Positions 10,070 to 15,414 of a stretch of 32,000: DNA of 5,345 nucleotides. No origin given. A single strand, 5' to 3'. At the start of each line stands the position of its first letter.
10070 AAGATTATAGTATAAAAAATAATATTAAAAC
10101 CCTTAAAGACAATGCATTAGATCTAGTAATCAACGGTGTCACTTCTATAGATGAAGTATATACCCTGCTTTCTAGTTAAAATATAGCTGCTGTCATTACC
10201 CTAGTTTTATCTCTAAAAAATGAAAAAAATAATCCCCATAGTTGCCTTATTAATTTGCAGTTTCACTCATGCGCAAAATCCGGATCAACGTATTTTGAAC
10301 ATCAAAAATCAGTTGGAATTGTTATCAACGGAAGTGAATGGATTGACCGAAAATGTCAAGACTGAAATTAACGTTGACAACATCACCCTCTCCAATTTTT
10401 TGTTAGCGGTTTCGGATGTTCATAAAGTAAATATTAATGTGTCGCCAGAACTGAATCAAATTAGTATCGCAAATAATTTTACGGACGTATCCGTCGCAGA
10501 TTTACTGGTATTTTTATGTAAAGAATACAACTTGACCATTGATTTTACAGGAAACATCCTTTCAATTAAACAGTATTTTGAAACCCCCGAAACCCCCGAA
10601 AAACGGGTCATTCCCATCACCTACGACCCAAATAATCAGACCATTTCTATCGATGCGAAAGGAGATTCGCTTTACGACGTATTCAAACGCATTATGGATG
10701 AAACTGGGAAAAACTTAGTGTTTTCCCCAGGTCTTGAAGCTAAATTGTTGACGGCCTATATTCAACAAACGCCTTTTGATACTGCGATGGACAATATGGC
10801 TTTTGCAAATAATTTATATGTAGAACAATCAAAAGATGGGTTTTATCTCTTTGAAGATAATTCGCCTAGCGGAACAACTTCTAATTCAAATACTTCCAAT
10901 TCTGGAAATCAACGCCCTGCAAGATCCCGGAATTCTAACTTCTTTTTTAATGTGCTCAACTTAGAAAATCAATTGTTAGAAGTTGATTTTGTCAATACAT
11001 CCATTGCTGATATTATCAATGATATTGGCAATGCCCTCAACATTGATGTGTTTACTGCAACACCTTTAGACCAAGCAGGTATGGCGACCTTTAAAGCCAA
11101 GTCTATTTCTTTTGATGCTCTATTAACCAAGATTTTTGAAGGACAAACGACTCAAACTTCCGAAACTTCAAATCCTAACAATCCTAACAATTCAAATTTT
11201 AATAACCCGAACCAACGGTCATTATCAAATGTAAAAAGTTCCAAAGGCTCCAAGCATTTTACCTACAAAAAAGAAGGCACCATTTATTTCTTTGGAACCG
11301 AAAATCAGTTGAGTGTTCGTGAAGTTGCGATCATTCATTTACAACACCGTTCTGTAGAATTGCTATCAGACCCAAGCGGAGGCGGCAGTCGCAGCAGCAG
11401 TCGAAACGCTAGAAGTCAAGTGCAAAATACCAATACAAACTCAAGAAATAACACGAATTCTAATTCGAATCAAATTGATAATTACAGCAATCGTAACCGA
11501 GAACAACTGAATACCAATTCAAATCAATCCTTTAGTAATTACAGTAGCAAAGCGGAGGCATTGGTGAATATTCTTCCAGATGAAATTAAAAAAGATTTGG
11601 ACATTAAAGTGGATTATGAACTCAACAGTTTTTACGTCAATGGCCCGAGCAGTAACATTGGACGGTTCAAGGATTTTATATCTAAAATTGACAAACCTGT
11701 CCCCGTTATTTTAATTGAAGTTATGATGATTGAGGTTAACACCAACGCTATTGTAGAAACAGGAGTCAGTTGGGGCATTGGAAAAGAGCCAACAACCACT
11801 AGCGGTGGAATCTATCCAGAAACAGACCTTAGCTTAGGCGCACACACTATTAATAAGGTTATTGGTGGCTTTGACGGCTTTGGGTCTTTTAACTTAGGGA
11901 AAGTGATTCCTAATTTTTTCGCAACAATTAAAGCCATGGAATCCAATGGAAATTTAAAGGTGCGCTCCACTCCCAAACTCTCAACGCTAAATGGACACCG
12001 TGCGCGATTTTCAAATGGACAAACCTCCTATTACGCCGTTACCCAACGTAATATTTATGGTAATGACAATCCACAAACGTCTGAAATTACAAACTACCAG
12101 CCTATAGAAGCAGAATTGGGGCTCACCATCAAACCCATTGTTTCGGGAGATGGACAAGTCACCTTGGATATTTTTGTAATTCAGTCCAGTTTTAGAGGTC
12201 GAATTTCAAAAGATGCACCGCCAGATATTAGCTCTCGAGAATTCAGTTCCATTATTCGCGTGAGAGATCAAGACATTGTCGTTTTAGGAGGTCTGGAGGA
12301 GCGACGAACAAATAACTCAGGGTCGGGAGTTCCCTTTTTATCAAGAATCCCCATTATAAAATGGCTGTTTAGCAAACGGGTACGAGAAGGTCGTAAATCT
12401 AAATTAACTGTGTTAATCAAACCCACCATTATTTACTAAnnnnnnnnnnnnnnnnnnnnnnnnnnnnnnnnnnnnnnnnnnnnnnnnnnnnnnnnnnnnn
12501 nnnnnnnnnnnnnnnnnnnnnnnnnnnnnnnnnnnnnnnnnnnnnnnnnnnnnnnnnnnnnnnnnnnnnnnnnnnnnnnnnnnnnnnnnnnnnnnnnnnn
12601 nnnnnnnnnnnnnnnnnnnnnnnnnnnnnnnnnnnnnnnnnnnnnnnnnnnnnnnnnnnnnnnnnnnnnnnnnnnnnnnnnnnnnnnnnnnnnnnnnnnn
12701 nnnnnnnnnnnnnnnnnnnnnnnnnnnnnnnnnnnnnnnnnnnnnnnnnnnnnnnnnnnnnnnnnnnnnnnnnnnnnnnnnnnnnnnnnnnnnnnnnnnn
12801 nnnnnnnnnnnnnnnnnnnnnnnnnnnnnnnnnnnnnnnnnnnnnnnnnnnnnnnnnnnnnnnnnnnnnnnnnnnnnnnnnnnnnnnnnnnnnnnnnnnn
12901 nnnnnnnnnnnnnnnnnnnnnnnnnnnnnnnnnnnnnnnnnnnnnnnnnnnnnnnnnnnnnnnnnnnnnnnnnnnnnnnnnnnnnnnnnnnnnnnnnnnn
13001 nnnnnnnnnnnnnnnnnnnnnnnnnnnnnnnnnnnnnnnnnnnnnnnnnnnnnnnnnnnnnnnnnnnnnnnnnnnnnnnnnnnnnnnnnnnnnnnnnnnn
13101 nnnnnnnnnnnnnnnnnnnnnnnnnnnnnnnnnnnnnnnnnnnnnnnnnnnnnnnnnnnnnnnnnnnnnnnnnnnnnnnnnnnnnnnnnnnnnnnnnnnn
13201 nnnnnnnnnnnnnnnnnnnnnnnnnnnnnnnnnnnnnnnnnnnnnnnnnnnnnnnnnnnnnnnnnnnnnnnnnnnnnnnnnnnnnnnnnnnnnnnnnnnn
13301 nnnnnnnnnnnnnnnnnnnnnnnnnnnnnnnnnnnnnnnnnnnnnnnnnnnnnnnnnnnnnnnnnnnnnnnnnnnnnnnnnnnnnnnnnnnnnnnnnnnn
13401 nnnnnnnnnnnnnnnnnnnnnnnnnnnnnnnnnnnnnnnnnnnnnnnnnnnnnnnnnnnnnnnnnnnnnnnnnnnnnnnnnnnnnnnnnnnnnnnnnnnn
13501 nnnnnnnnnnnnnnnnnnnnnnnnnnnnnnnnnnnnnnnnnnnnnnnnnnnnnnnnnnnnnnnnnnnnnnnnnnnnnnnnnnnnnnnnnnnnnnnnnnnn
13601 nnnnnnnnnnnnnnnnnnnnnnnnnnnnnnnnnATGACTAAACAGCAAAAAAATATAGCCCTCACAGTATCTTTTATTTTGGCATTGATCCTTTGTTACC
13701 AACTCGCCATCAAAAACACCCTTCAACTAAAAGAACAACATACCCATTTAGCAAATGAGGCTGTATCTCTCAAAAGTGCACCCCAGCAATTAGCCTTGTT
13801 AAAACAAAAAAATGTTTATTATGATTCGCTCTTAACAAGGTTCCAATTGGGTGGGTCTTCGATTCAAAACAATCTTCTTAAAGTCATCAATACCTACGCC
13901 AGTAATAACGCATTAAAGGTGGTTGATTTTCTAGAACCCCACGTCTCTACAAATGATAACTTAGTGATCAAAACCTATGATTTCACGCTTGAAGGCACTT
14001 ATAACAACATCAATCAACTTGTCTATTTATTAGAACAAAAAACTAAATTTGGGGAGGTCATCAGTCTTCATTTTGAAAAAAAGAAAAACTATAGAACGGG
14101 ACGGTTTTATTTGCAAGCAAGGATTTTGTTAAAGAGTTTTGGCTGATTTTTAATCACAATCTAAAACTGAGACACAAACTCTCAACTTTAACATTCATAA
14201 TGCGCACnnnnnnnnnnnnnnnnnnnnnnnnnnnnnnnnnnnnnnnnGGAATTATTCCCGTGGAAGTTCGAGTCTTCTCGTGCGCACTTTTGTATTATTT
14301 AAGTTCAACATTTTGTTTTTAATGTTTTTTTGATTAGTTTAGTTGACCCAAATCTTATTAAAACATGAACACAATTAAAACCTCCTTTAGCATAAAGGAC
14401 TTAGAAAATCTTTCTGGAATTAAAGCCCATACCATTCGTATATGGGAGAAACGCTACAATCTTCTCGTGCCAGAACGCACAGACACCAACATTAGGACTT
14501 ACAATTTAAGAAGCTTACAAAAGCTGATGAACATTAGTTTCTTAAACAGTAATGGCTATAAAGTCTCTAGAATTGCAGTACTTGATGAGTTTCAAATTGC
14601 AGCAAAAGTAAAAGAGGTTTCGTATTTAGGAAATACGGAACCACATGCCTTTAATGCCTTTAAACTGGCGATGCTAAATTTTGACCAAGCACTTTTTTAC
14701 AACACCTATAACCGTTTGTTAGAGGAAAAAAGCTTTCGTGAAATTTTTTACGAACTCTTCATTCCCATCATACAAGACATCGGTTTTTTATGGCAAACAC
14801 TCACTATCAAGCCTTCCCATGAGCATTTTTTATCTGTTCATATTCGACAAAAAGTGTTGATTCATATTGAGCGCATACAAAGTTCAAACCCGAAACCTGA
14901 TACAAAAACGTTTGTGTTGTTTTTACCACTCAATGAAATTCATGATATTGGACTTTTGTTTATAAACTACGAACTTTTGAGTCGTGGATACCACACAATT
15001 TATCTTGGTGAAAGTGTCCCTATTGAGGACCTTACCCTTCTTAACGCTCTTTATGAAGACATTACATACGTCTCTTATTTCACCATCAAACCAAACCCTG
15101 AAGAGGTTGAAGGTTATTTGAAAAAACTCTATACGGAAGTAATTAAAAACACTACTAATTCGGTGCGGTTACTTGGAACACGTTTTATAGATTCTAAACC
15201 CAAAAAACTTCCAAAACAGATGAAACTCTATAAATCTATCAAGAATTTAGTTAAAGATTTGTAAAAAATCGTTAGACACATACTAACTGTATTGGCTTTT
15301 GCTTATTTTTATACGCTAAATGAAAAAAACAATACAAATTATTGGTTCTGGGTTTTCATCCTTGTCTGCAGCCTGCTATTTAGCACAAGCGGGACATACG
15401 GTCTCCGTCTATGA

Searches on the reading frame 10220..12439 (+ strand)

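Call 67: search_protein_families(library=pfam, proteins=[window:10220-12439:+], max_evalue=0.001)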
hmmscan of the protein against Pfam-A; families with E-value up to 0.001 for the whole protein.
window:10220-12439:+ (739 aa): 2 families
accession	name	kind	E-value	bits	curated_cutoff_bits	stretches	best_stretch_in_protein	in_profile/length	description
PF00263.26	Secretin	-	1.7e-39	135.6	27.5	1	572-738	1-168/169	Bacterial type II and III secretion system protein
PF03958.22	Secretin_N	-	4e-05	24.2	28.2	1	443-495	9-68/69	Bacterial type II/III secretion system short domain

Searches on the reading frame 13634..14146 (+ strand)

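Call 67: search_protein_families(library=pfam, proteins=[window:13634-14146:+], max_evalue=0.001)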
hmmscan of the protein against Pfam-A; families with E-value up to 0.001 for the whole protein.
window:13634-14146:+ (170 aa): 1 family
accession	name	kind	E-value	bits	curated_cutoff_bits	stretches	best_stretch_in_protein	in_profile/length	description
PF04350.18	PilO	-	0.00032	21.3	22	1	28-137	7-111/145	Pilus assembly protein, PilO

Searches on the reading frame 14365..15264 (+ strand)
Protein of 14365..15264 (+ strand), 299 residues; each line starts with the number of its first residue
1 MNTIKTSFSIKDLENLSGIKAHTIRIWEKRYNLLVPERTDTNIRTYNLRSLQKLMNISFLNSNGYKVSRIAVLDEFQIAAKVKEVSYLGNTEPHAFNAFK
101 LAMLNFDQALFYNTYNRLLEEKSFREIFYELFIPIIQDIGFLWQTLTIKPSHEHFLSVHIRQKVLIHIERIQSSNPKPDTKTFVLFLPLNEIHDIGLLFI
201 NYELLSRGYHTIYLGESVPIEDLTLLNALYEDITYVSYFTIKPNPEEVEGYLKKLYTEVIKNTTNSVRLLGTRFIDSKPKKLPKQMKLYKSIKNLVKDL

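Call 67: search_protein_families(library=pfam, proteins=[window:14365-15264:+], max_evalue=0.001)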
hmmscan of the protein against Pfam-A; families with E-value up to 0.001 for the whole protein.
window:14365-15264:+ (299 aa): 3 families
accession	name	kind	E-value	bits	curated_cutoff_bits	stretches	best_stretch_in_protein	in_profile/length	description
PF13411.12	MerR_1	-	1.3e-12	48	21.6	1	8-71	1-63/69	MerR HTH family regulatory protein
PF00376.29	MerR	-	6.7e-08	32.7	28.2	1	9-46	1-38/38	MerR family regulatory protein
PF02607.22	B12-binding_2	-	1e-05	26.1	23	1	97-164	3-70/74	B12 binding domain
